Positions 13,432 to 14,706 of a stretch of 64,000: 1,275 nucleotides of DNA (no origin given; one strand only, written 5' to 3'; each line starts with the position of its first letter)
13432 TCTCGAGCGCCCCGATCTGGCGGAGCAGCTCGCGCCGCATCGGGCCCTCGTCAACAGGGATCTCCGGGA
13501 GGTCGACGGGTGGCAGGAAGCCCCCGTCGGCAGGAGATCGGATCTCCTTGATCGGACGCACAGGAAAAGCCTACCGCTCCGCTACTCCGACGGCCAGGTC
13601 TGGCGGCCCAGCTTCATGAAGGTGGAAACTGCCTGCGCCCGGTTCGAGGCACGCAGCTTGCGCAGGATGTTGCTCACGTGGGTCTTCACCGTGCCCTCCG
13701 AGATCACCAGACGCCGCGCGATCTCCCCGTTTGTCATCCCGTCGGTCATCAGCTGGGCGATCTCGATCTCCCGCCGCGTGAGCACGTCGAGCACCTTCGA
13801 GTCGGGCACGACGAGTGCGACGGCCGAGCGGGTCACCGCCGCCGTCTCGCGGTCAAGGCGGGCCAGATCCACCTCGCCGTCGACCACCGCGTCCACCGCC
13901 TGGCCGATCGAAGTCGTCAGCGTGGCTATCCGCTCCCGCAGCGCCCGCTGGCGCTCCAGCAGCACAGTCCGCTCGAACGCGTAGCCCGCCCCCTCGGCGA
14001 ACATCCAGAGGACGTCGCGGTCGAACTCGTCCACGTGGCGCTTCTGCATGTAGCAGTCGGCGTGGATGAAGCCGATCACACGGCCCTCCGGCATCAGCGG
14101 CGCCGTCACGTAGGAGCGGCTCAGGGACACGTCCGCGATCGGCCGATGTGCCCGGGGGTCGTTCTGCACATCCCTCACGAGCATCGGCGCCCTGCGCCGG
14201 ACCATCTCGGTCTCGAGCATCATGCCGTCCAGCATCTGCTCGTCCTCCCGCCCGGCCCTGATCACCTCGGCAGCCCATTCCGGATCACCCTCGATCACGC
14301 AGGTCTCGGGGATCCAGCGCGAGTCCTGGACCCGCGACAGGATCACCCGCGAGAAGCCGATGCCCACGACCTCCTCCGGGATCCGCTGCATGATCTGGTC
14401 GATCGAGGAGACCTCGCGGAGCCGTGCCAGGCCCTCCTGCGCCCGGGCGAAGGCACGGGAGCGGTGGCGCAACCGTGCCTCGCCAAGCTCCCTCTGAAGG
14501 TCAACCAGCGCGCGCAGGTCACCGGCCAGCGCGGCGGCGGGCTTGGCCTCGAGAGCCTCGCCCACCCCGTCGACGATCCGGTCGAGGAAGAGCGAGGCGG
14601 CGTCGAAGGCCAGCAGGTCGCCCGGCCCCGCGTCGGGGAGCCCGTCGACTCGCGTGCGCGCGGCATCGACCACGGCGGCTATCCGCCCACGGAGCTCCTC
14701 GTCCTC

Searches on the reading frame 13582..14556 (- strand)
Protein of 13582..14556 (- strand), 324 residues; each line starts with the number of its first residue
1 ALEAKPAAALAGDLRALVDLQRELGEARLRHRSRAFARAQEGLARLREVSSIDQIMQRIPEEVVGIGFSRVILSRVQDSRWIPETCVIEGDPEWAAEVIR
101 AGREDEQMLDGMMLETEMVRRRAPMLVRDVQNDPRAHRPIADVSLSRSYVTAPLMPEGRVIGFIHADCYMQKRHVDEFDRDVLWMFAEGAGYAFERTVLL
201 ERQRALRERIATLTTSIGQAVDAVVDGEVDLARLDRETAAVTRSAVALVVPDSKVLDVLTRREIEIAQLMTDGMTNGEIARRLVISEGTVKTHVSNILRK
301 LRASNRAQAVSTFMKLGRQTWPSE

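Call 94: search_protein_families(library=pfam, proteins=[window:13582-14556:-])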
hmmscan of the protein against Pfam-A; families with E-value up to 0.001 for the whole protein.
window:13582-14556:- (324 aa): 5 families
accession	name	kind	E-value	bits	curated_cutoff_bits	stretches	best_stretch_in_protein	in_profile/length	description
PF00196.25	GerE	-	9.6e-21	73.6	23.5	1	257-311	1-55/57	Bacterial regulatory proteins, luxR family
PF13185.12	GAF_2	-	1.5e-10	41.9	28.6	1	50-195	2-136/136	GAF domain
PF04545.22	Sigma70_r4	-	2.1e-06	27.6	24.1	1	256-303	2-50/50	Sigma-70, region 4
PF08281.18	Sigma70_r4_2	-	5e-06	26.5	25.7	1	272-301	25-54/54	Sigma-70, region 4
PF01590.32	GAF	-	4.8e-05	24.4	22.4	1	67-190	18-129/133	GAF domain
